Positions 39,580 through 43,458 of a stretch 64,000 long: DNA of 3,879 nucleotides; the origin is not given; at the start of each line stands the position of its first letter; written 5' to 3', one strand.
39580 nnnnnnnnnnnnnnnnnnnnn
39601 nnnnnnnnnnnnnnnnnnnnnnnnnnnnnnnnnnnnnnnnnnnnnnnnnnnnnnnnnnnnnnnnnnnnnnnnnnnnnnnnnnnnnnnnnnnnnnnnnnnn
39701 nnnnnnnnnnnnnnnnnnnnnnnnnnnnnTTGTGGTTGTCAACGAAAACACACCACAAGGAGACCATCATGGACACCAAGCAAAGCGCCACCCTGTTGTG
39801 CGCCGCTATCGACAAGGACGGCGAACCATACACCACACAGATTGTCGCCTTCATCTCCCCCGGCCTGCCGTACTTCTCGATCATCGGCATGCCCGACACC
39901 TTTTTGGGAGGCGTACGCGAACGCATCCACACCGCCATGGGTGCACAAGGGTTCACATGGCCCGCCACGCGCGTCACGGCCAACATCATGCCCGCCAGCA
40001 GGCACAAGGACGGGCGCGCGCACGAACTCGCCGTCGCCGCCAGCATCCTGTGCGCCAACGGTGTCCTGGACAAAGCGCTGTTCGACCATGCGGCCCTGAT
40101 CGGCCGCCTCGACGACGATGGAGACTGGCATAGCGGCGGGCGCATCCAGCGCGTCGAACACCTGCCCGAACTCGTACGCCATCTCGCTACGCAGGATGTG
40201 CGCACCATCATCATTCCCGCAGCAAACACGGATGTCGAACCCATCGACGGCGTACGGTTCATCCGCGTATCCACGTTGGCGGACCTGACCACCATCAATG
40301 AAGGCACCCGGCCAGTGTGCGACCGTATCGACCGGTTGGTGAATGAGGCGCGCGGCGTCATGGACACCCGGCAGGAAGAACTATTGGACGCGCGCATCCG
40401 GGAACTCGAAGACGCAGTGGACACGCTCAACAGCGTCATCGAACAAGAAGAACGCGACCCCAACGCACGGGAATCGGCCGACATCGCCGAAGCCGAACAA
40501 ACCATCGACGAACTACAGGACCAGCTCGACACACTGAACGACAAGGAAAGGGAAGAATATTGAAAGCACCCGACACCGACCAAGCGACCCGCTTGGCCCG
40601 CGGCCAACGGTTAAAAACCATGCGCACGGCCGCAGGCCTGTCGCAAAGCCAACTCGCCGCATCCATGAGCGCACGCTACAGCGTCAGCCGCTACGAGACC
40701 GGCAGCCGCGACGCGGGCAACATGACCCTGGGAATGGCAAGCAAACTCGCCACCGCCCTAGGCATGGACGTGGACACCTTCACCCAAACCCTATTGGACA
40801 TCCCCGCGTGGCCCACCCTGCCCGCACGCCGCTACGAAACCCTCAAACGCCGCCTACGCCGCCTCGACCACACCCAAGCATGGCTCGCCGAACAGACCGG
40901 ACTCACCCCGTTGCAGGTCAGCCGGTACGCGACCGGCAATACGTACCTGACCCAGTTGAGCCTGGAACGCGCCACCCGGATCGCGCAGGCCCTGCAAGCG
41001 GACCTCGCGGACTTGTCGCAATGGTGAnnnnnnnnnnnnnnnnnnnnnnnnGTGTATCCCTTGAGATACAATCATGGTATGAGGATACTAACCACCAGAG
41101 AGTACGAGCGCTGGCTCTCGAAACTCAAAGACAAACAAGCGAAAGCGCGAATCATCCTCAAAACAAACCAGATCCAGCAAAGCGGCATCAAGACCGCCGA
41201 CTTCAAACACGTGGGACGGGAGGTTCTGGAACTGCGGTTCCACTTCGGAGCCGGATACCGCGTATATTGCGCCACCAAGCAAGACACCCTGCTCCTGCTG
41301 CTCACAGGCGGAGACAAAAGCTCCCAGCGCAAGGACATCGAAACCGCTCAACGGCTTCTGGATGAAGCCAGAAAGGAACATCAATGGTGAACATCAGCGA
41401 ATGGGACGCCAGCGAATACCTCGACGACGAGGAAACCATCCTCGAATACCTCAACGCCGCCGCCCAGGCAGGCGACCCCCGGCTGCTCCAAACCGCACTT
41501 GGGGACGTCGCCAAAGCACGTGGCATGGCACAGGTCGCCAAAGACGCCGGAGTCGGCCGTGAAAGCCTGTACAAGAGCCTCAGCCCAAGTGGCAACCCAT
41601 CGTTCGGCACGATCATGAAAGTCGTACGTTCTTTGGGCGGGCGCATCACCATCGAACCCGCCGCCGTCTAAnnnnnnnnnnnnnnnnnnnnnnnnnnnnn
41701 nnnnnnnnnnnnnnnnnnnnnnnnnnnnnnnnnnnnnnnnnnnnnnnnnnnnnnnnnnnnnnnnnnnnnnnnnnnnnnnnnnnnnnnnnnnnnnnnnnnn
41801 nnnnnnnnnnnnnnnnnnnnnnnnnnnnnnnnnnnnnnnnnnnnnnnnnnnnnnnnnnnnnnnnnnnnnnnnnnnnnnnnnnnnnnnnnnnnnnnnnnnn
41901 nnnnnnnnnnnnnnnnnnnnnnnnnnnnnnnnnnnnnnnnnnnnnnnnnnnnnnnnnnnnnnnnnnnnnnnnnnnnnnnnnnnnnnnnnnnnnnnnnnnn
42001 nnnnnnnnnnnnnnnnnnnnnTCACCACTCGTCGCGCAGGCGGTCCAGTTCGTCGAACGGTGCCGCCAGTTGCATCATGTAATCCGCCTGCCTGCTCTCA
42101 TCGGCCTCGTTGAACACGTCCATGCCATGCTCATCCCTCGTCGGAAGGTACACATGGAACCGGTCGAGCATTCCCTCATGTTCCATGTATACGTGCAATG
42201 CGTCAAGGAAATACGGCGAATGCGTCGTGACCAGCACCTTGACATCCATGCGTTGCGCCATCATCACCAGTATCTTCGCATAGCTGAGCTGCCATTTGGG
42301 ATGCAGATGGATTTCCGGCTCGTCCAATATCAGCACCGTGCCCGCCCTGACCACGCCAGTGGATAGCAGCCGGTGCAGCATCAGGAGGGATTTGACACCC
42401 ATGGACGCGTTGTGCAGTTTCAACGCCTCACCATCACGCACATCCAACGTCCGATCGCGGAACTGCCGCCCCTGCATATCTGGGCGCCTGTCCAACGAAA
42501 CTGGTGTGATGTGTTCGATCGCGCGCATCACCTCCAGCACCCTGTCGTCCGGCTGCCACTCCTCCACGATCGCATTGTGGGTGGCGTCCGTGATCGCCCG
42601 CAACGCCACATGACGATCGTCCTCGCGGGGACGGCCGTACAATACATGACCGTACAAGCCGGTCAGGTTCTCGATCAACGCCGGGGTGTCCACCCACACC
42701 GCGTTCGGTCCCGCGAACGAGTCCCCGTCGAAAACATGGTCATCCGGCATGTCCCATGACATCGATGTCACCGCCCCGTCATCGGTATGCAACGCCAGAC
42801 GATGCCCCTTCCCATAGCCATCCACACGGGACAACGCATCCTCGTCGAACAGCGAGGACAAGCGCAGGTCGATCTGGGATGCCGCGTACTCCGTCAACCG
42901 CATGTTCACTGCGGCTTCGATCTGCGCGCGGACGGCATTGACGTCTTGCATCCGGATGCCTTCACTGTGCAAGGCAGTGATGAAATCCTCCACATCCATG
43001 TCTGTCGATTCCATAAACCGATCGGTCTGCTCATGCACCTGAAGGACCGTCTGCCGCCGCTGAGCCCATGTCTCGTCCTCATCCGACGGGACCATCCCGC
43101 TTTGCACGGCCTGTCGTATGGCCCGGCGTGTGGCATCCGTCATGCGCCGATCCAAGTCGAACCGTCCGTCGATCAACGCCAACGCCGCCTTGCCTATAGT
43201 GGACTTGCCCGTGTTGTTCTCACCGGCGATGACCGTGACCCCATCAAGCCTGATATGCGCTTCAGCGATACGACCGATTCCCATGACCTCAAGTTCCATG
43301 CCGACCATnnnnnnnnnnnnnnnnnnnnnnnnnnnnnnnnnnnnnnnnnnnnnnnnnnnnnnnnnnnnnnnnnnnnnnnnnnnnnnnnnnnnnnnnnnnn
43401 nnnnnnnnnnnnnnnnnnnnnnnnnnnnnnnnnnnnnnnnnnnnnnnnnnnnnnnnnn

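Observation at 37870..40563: Co-regulated DprA-like, ComF-like PRTase and headless ComM (N-terminal domain only) module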

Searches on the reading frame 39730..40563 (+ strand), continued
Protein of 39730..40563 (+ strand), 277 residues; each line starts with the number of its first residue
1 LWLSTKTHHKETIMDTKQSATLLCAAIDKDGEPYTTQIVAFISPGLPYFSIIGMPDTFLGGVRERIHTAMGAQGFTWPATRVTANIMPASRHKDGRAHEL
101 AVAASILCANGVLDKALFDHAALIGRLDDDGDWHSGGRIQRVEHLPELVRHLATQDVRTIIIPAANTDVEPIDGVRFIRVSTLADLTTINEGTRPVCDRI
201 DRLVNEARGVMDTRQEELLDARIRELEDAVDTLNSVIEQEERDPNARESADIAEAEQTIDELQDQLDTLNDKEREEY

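Call 85: get_annotated_region(hit=H31, flank=4000)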
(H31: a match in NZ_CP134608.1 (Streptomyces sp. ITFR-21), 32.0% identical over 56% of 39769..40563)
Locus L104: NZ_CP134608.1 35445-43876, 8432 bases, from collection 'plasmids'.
description: Streptomyces sp. ITFR-21 plasmid pSITFR-21c, complete sequence
organism: Streptomyces sp. ITFR-21 (NCBI taxid 3075199)
taxonomy: Bacteria; Actinomycetota; Actinomycetes; Kitasatosporales; Streptomycetaceae; Streptomyces; Streptomyces sp. ITFR-21
host: -; source: Ips typographus,whole organism,Ips typographus collected in traps around Schauinsland mountain; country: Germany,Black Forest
typing (MOB-suite, as given by PLSDB): non-mobilizable
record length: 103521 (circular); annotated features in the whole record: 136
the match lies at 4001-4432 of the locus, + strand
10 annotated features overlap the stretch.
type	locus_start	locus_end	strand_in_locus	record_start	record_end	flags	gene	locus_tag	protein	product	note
CDS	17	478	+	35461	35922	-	-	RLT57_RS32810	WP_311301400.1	hypothetical protein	-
CDS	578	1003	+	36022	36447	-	-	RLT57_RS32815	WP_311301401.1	hypothetical protein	-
CDS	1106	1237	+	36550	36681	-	-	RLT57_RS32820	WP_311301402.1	hypothetical protein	-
CDS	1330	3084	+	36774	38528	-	-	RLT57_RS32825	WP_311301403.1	DNA cytosine methyltransferase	-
CDS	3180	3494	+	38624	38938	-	-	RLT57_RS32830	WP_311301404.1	hypothetical protein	-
CDS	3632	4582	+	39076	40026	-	-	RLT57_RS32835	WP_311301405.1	magnesium chelatase domain-containing protein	-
CDS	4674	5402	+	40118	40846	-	-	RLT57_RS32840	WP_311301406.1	hypothetical protein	-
CDS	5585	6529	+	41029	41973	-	-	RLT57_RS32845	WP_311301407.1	phosphoadenosine phosphosulfate reductase family protein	-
CDS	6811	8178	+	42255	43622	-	-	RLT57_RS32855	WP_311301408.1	hypothetical protein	-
CDS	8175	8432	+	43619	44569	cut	-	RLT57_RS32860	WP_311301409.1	ParB N-terminal domain-containing protein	-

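Call 86: get_annotated_region(hit=H55, flank=3000)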
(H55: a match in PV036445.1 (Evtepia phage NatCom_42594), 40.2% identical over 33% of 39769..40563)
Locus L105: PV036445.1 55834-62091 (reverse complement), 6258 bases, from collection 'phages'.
description: Evtepia phage NatCom_42594, complete genome.
organism: Evtepia phage NatCom_42594 (NCBI taxid 3403527)
taxonomy: Viruses; Duplodnaviria; Heunggongvirae; Uroviricota; Caudoviricetes; Ca. Heliusvirales
host: Evtepia sp. 900546255; source: human feces; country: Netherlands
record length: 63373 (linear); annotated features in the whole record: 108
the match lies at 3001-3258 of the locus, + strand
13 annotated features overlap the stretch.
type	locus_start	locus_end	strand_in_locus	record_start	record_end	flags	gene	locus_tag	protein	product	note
CDS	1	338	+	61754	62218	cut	-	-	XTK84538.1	hypothetical protein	-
CDS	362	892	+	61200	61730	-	-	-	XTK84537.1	hypothetical protein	-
CDS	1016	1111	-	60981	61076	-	-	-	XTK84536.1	hypothetical protein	-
CDS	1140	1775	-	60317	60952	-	-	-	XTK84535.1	hypothetical protein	-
CDS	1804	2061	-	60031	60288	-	-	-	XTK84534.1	hypothetical protein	-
CDS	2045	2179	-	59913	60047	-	-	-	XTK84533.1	hypothetical protein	-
CDS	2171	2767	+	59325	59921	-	-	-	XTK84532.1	hypothetical protein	-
CDS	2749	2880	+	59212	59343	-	-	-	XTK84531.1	hypothetical protein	-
CDS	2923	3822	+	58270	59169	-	-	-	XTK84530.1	hypothetical protein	-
CDS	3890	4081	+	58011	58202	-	-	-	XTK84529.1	hypothetical protein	-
CDS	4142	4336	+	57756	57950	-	-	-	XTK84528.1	hypothetical protein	-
CDS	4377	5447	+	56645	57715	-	-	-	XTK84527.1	hypothetical protein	-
CDS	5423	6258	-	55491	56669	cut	-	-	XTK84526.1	hypothetical protein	-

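Call 110: search_protein_families(library=pfam, proteins=[L104:3632-4582:+, L105:2923-3822:+, L104:4674-5402:+, L104:3180-3494:+, L104:6811-8178:+, L105:2171-2767:+, L105:4377-5447:+, L105:362-892:+], max_evalue=0.001)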
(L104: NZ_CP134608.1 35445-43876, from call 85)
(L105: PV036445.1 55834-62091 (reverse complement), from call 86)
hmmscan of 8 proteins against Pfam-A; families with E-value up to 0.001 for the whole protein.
L104:3632-4582:+ (316 aa): 1 family
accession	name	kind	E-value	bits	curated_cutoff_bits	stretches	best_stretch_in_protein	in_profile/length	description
PF13541.12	ChlI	-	1.3e-19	70.7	27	1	126-248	2-119/121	Subunit ChlI of Mg-chelatase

L105:2923-3822:+ (299 aa): 6 families
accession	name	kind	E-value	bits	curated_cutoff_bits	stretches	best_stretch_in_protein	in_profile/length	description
PF01078.27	Mg_chelatase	-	3.2e-44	151.2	20.3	1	189-299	1-109/207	Magnesium chelatase, subunit ChlI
PF13541.12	ChlI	-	4.9e-44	149.5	27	1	21-140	2-120/121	Subunit ChlI of Mg-chelatase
PF05362.19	Lon_C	-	5.8e-05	23.2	21.1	1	99-165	130-201/205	Lon protease (S16) C-terminal proteolytic domain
PF13191.12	AAA_16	-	8.3e-05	23.6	32.6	1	202-234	15-48/167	AAA ATPase domain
PF07728.20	AAA_5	-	0.00012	22.5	22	1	212-247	1-32/139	AAA domain (dynein-related subfamily)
PF20030.5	bpMoxR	-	0.00095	18.7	27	0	199-234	20-55/205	MoxR domain in the MoxR-vWA-beta-propeller ternary systems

L104:4674-5402:+ (242 aa): 0 families

L104:3180-3494:+ (104 aa): 0 families

L104:6811-8178:+ (455 aa): 2 families
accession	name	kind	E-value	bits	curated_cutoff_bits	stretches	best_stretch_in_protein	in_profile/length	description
PF22555.1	DAM-like-phage1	-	9.1e-102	340.4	27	1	2-271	1-274/274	Phage DNA Adenine Methylase-like domain 1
PF22559.2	GNAT-phage-like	-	1.3e-57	194.6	27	1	279-446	2-164/164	Phage GNAT-like domain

L105:2171-2767:+ (198 aa): 0 families

L105:4377-5447:+ (356 aa): 2 families
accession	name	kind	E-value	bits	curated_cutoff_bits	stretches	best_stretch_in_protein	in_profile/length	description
PF00145.23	DNA_methylase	-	1.2e-64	219.3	22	1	4-345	1-322/324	C-5 cytosine-specific DNA methylase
PF09445.16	Methyltransf_15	-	0.0001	22.4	22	1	7-84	5-85/165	RNA cap guanine-N2 methyltransferase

L105:362-892:+ (176 aa): 0 families

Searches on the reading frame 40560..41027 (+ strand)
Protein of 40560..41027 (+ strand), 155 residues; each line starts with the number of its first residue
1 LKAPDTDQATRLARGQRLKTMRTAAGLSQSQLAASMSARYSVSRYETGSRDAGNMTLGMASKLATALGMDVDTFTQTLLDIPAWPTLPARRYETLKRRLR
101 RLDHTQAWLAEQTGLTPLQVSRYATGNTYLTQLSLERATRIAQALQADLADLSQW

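Call 3: search_protein_families(library=pfam, proteins=[window:40560-41027:+], max_evalue=0.01)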
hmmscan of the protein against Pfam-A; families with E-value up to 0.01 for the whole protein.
window:40560-41027:+ (155 aa): 4 families
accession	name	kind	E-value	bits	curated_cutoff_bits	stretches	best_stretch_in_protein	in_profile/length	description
PF01381.28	HTH_3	-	6.5e-13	49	23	2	18-73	1-54/55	Helix-turn-helix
PF13560.12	HTH_31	-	9.1e-13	48.8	27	2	15-72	3-59/64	Helix-turn-helix domain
PF13443.12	HTH_26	-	3.2e-07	31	22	1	95-152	2-57/63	Cro/C1-type HTH DNA-binding domain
PF12844.13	HTH_19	-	0.0028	18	30.2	0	15-70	1-54/64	Helix-turn-helix domain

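Call 7: search_protein_families(library=padloc, proteins=[window:40560-41027:+], max_evalue=0.01)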
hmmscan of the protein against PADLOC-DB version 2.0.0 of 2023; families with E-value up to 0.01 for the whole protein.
window:40560-41027:+ (155 aa): 16 families
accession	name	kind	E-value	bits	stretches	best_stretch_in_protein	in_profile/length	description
PDLC04142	capH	-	6e-08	31.7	1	15-95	8-83/103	capH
PDLC03949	RmrA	-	3.7e-07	27.3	1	15-78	4-65/363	-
PDLC03952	RmrA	-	8.8e-07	26.1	1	4-110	13-119/395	-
PDLC03664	Control_protein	-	1.4e-06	26.6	1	12-70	12-68/74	control protein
PDLC03665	Control_protein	-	6.5e-06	24.3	1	10-72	5-66/77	control protein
PDLC03951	RmrA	-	7.4e-06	23.2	1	14-80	9-73/400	-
PDLC03947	RmrA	-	9.7e-06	22.6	1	12-71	10-67/383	-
PDLC03955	RmrA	-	1.3e-05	22.6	0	13-76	20-81/371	-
PDLC03946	RmrA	-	1.6e-05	21.8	0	97-146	11-55/357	-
PDLC02926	HTH_VI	-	6.4e-05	21.1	1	15-74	3-60/92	-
PDLC03953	RmrA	-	6.5e-05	20.3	1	13-112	5-99/373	-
PDLC04757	PDC-M64B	-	0.00014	19.9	0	15-71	31-85/128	-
PDLC03948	RmrA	-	0.00045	17.2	1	14-78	9-71/397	-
PDLC03954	RmrA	-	0.00066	16.7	1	14-76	11-71/380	-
PDLC04760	PDC-M64C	-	0.0036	15.6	0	16-71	29-82/93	-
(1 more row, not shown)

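Call 8: search_protein_families(library=ncbifam, proteins=[window:40560-41027:+], max_evalue=0.01)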
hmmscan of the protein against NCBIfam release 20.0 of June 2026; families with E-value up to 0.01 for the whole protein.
window:40560-41027:+ (155 aa): 6 families
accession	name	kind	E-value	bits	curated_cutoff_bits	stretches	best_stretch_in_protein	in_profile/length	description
NF041951.1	phage_RstR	subfamily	3.8e-11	43.2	80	2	15-75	4-62/108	RstR family transcriptional repressor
NF047948.1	male_kill_WMK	equivalog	9.6e-08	31.8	300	1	96-152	169-221/300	WO male-killing family protein Wmk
TIGR03830.1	CxxCG_CxxCG_HTH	subfamily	5.5e-06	26.2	61.8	1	8-50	60-103/127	type II TA system antitoxin MqsA family protein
NF006015.0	PRK08154.1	subfamily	0.00025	20.3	204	1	12-74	29-89/314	anaerobic benzoate catabolism transcriptional regulator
NF003162.0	PRK04140.1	equivalog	0.0048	16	263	1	15-74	128-189/317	transcriptional regulator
NF007257.0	PRK09706.1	subfamily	0.0049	16.7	101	0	14-51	6-44/135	transcriptional repressor DicA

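Call 79: search_protein_families(library=phrogs, proteins=[window:40560-41027:+], max_evalue=0.001)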
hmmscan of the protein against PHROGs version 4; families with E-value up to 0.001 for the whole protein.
window:40560-41027:+ (155 aa): 11 families
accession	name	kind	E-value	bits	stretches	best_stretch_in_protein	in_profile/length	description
phrog_4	-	transcription regulation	9.3e-14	52.2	1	13-74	136-191/400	transcriptional repressor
phrog_3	-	transcription regulation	1.1e-12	49.5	1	11-73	86-144/430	transcriptional repressor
phrog_1373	-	transcription regulation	1.9e-12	48.5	1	16-72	66-120/166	transcriptional regulator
phrog_8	-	transcription regulation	1.4e-11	45.4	1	15-74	163-215/346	transcriptional regulator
phrog_2967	-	transcription regulation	6.7e-11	43.2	1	92-152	12-69/225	transcriptional regulator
phrog_2439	-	transcription regulation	9.8e-10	38.8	1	13-77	7-69/367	transcriptional regulator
phrog_2328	-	transcription regulation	1.9e-09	38.4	1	13-72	15-72/128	transcriptional repressor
phrog_5823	-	transcription regulation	3.6e-06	27.4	1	14-72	7-64/404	transcriptional regulator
phrog_1529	-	unknown function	2.8e-05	25.3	0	104-142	19-57/209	-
phrog_4779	-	transcription regulation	0.00014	23.4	0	94-133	6-45/98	transcriptional regulator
phrog_638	-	transcription regulation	0.0009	20.1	0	109-150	23-61/145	transcriptional regulator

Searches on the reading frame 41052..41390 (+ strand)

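Call 3: search_protein_families(library=pfam, proteins=[window:41052-41390:+], max_evalue=0.01)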
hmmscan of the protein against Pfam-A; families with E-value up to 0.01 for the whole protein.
window:41052-41390:+ (112 aa): 1 family
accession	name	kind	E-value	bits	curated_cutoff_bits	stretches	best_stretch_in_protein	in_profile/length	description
PF05973.20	Gp49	-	2.7e-09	37.4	23.9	1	21-103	2-89/90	Phage derived protein Gp49-like (DUF891)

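Call 7: search_protein_families(library=padloc, proteins=[window:41052-41390:+], max_evalue=0.01)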
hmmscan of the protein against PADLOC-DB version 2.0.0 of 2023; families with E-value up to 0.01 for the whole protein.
window:41052-41390:+ (112 aa): 1 family
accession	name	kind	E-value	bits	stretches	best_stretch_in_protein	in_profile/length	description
PDLC03897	NsnC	-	0.0079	13.9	1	55-105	241-293/298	-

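Call 8: search_protein_families(library=ncbifam, proteins=[window:41052-41390:+], max_evalue=0.01)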
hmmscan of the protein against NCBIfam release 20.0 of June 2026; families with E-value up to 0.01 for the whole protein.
window:41052-41390:+ (112 aa): 1 family
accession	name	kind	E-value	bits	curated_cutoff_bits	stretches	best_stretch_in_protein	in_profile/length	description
TIGR02683.1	upstrm_HI1419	hypoth_equivalog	1.6e-28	98.9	62.85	1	12-105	3-94/95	type II toxin-antitoxin system RelE/ParE family toxin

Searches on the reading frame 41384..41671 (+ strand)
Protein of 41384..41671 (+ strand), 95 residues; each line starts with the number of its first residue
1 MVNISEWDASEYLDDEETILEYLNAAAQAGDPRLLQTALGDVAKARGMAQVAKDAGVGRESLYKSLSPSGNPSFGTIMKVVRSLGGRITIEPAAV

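Call 3: search_protein_families(library=pfam, proteins=[window:41384-41671:+], max_evalue=0.01)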
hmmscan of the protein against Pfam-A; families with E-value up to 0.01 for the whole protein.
window:41384-41671:+ (95 aa): 1 family
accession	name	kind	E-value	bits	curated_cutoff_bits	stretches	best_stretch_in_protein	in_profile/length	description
PF21716.3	dnstrm_HI1420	-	2.7e-32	110.9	27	1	4-91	2-89/90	Probable addiction module antidote protein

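Call 7: search_protein_families(library=padloc, proteins=[window:41384-41671:+], max_evalue=0.01)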
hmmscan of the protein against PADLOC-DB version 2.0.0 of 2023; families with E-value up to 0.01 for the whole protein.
window:41384-41671:+ (95 aa): 0 families

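Call 8: search_protein_families(library=ncbifam, proteins=[window:41384-41671:+], max_evalue=0.01)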
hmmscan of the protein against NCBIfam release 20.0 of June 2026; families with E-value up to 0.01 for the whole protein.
window:41384-41671:+ (95 aa): 2 families
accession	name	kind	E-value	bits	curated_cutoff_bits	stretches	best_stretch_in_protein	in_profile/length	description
TIGR02684.1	dnstrm_HI1420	hypoth_equivalog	1.6e-34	118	53.7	1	4-90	2-88/89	addiction module antidote protein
NF048016.1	antoxin_DhiA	equivalog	5.2e-09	36.7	200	1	19-82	91-155/160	type II toxin-antitoxin system antitoxin DhiA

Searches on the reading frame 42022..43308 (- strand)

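Call 3: search_protein_families(library=pfam, proteins=[window:42022-43308:-], max_evalue=0.01)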
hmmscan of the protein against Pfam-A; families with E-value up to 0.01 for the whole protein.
window:42022-43308:- (428 aa): 7 families
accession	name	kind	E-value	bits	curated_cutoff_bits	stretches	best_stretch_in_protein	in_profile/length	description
PF13304.12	AAA_21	-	2.8e-18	67.5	27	1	286-369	223-304/304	AAA domain, putative AbiEii toxin, Type IV TA system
PF13175.12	AAA_15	-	3e-16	60.5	32.1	2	278-367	278-373/374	AAA ATPase domain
PF02463.25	SMC_N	-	3.2e-05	23.9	40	1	22-370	24-204/220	RecF/RecN/SMC N terminal domain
PF00005.33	ABC_tran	-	0.00026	22.1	25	0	19-117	8-96/137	ABC transporter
PF13476.12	AAA_23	-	0.0012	19.9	27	1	6-42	2-39/201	AAA domain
PF13555.12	AAA_29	-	0.0035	17.5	27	1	16-46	16-46/61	P-loop containing region of AAA domain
PF11398.14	DUF2813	-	0.007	16.2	21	0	324-371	285-328/372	Protein of unknown function (DUF2813)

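Call 7: search_protein_families(library=padloc, proteins=[window:42022-43308:-], max_evalue=0.01)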
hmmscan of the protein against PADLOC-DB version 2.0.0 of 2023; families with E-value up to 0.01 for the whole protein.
window:42022-43308:- (428 aa): 147 families (the best 25 are shown)
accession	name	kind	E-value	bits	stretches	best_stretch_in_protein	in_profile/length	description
PDLC04033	PD-T4-4_A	-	1.6e-23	81.7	2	294-369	298-371/460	-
PDLC04664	PDC-M47A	-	2e-20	71.2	2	296-371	296-369/461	-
PDLC03878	NsnB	-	2.6e-20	71.5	2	289-380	209-292/345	-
PDLC02980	AriA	-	9.5e-19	66.5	1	286-369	223-304/304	-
PDLC02979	AriA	-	1.8e-18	65.5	2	281-368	280-373/373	-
PDLC04213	HEC-02A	-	3.9e-17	60.8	1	289-386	198-293/337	-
PDLC00303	PtuA1|PtuA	-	1.8e-16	58.3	1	290-367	205-281/386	AAA ATPase domain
PDLC04214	HEC-02A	-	8.4e-16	56.2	1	292-377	207-291/338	-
PDLC04032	PD-T4-4_A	-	1.6e-15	55.1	2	298-368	323-391/474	-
PDLC04146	HEC-02B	-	1.2e-14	52.1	1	295-412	211-327/344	-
PDLC00283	PtuA1|PtuA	-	5.6e-14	50.1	1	289-367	265-343/448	AAA ATPase domain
PDLC00070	GajA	-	2.8e-13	47.4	1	292-366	254-335/596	AAA ATPase domain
PDLC02358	Old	-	3.5e-13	47.2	2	322-372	284-333/578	Old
PDLC00265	PtuA1|PtuA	-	3.7e-13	47.4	1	291-369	293-373/479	AAA ATPase domain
PDLC00266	PtuA1|PtuA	-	4.8e-13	47.2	1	291-369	303-381/483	AAA ATPase domain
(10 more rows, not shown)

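Call 8: search_protein_families(library=ncbifam, proteins=[window:42022-43308:-], max_evalue=0.01)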
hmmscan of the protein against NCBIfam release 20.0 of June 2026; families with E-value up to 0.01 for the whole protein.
window:42022-43308:- (428 aa): 11 families
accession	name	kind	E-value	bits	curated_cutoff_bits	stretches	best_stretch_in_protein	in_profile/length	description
NF041760.1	PtuA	equivalog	7.2e-10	38.4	500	1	322-369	377-421/524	retron Ec78 anti-phage system effector ATPase PtuA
TIGR04435.1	restrict_AAA_1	hypoth_equivalog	9.7e-08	31.1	300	1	323-368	419-470/568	restriction system-associated AAA family ATPase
NF038234.1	retron_eff_Eco8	equivalog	2.8e-06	26.3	250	1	325-380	275-337/679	retron Eco8 family effector endonuclease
NF010157.0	PRK13636.1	equivalog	2.4e-05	23.6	463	1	318-382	154-216/285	cobalt transporter ATP-binding subunit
NF000355.4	ribo_prot_ABC_F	equivalog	3e-05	23.1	380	1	297-371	426-492/499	ribosomal protection-like ABC-F family protein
NF040873.1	AztA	equivalog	0.00013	21.5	220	0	314-365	129-179/191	zinc ABC transporter ATP-binding protein AztA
NF047739.1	antiphage_MADS3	equivalog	0.00018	20.8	420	0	322-371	336-382/427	methylation-associated defense system AAA family ATPase MAD3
NF010068.0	PRK13548.1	equivalog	0.0047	16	261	0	299-363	136-201/261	heme ABC transporter ATP-binding protein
NF045487.1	ASRP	equivalog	0.0057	15.3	300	1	14-134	5-118/593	archaea-specific SMC-related protein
TIGR04520.1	ECF_ATPase_1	equivalog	0.0058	16.1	315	0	20-67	26-78/269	energy-coupling factor transporter ATPase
NF009945.0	PRK13409.1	equivalog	0.0088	14.8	469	0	320-371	470-521/592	ribosome biogenesis/translation initiation ATPase RLI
